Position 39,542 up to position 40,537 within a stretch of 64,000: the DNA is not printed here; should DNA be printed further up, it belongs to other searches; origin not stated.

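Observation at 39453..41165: Tightly coupled PLD-like (HKD) / zinc-ribbon / TerB-like gene trio of unknown function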

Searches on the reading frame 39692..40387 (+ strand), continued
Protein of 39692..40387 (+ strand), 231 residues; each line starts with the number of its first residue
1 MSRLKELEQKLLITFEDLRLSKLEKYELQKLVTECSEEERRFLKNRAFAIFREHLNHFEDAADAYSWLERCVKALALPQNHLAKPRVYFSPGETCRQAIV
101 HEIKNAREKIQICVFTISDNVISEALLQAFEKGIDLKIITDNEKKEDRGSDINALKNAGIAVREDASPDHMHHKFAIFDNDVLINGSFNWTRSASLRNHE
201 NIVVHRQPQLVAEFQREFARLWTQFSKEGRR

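Call 56: fold_search(model_id=the predicted structure, library=pdb)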
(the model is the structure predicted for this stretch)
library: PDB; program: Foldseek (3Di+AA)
matches with E <= 10: 1106; with E <= 0.001: 114
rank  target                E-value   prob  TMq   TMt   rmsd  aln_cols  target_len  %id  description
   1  4ggk                  9.1e-12  1.00  0.51  0.70   2.2       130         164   36  Crystal structure of Zucchini from mouse (mZuc / PLD6 / MitoPLD) bound to tungstate (released 2012-10-10)
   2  4ggj                  1.2e-11  1.00  0.51  0.70   2.2       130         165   36  Crystal structure of Zucchini from mouse (mZuc / PLD6 / MitoPLD) (released 2012-10-10)
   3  4gem_B                1.2e-10  1.00  0.52  0.63   5.3       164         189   27  Crystal structure of Zucchini (K171A) (released 2012-10-17)
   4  4gel_A                2.0e-10  1.00  0.54  0.65   6.7       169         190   28  Crystal structure of Zucchini (released 2012-10-17)
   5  4gel_B                2.5e-10  1.00  0.53  0.61   1.8       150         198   29  Crystal structure of Zucchini (released 2012-10-17)
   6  4gem_A                7.7e-10  1.00  0.52  0.62   2.1       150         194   28  Crystal structure of Zucchini (K171A) (released 2012-10-17)
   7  1byr                  8.2e-10  1.00  0.53  0.79   2.3       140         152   31  CRYSTAL STRUCTURE OF A PHOSPHOLIPASE D FAMILY MEMBER, NUC FROM SALMONELLA TYPHIMURIUM (released 1999-10-19)
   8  4h4a                  2.1e-09  1.00  0.49  0.73   2.2       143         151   28  Crystal structure of the C-terminal domain of Drosophila melanogaster Zucchini (released 2012-11-07)
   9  6ehi_D                3.0e-09  1.00  0.50  0.70   3.8       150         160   20  NucT from Helicobacter pylori (released 2018-01-17)
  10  4gen                  4.6e-09  1.00  0.49  0.74   2.3       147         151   27  Crystal structure of Zucchini (monomer) (released 2012-10-17)
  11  6ehi_A                4.6e-09  1.00  0.50  0.72   3.2       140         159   21  NucT from Helicobacter pylori (released 2018-01-17)
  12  6ehi_B                5.8e-09  1.00  0.52  0.74   3.3       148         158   22  NucT from Helicobacter pylori (released 2018-01-17)
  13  5qhm                  7.8e-09  1.00  0.44  0.60   3.9       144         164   25  PanDDA analysis group deposition of models with modelled events (e.g. bound ligands) -- Crystal Structure of human FAM83 (released 2018-12-19)
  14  5lzk_A                3.2e-08  1.00  0.42  0.56   5.2       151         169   24  Structure of the domain of unknown function DUF1669 from human FAM83B (released 2016-10-26)
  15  5bpd_D                1.0e-07  1.00  0.43  0.38  15.4       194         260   16  Structure of TrmBL2, an archaeal chromatin protein, shows a novel mode of DNA binding. (released 2015-09-02)
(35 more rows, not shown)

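Call 57: search_protein_families(library=padloc, proteins=[L002:10687-13398:+], max_evalue=0.001)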
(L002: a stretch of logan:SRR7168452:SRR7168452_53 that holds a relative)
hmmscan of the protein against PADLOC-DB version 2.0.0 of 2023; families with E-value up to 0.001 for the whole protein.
L002:10687-13398:+ (903 aa): 6 families
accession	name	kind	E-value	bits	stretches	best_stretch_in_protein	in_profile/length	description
PDLC03924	MkoC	-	1.7e-43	147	1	524-781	669-943/1136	-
PDLC05009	PDC-S37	-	1.4e-32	110.5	2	526-782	938-1199/1550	-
PDLC03920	MkoA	-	8.6e-26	88.5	1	271-773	623-1069/1112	-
PDLC03921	MkoA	-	1.3e-19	67.5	2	524-776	1295-1563/1607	-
PDLC02194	Hhe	-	6e-15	51.6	1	513-748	1369-1598/1911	-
PDLC04140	mad8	-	4.8e-06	24.3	1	278-470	27-232/314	mads_8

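Call 76: search_dna_similar(query=window:39692-40384:+, collection=phages, mode=protein, max_rows=8)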
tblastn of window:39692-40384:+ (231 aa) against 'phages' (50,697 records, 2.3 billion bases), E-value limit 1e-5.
Records with a match: 5; places in all: 5; records where one place covers at least 80% of the query: 0.
Best place of each record, by identity: <60% 5.
By first word of the organism name: Bacteriophage 2; Wolbachia 2; Ralstonia 1.
By host as written in the record: - 2; wVitA Wolbachia of Nasonia vitripennis 1; Wolbachia endosymbiont wVitA of Nasonia vitripennis 1; Ralstonia solanacearum 1.
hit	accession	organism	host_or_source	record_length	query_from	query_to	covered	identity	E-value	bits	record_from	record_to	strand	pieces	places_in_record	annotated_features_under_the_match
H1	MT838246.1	Bacteriophage sp.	human fecal samples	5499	99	227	56%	32.6%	1e-13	75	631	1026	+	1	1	record has no annotation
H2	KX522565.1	Wolbachia phage WO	wVitA Wolbachia of Nasonia vitripennis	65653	84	214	57%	31.8%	1e-13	75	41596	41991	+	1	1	phospholipase D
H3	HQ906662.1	Wolbachia endosymbiont wVitA of Nasonia vitripennis phage ...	Wolbachia endosymbiont wVitA of Nasonia ...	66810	84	214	57%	31.8%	1e-13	75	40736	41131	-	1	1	phospholipase D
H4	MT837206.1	Bacteriophage sp.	human fecal samples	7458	87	222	59%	28.5%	3e-16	82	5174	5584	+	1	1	record has no annotation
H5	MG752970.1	Ralstonia phage RsoM2USA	Ralstonia solanacearum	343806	87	224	60%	26.6%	3e-9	62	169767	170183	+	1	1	hypothetical protein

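Call 77: search_dna_similar(query=window:39692-40384:+, collection=plasmids, mode=protein, max_rows=8)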
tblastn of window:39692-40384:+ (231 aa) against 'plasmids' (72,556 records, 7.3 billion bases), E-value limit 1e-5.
The search stops at 5000 records and this limit was reached: more records match than are counted here, and every count below describes the 5000 best-scoring records only.
Records with a match: at least 5000; places in all: 5194; records where one place covers at least 80% of the query: 5.
Best place of each record, by identity: <60% 5000.
By first word of the organism name: Klebsiella 3007; Escherichia 569; Enterobacter 375; Citrobacter 269; Serratia 171; Salmonella 119; Yersinia 77; Burkholderia 52; Raoultella 41; Providencia 41; and 47 more.
By predicted mobility (MOB-suite, as given by PLSDB): conjugative 4173; mobilizable 419; non-mobilizable 408.
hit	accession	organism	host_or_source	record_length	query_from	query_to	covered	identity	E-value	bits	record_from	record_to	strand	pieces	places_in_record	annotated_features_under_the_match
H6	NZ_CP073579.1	Photobacterium sp. GJ3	-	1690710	11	225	93%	42.0%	2e-51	185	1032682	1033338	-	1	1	record has no annotation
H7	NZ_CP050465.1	Vibrio campbellii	single cell,seawater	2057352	14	225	92%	42.1%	3e-51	185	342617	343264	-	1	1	none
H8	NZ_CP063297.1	Salmonella enterica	Homo sapiens,stool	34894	30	224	84%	29.3%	6e-16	83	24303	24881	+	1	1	phospholipase D family protein | virB11: P-type DNA transfer ATPase VirB11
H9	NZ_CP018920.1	Serratia marcescens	Homo sapiens,University of Michigan ...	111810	35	213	77%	31.0%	9e-13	74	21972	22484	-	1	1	phospholipase D family protein | hypothetical protein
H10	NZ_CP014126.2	Pantoea vagans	Homo sapiens,wound swab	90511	74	226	66%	35.9%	1e-20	97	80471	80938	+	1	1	phospholipase D family protein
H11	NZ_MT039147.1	Serratia entomophila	-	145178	66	222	68%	34.8%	6e-22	100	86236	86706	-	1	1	phospholipase D family protein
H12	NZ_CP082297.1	Pantoea alfalfae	Medicago,single cell,alfalfa seeds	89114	83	226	62%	37.9%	1e-21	100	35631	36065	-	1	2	phospholipase D family protein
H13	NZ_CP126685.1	Pantoea agglomerans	mixed culture,Flour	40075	87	226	61%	39.0%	1e-22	102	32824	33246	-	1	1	phospholipase D family protein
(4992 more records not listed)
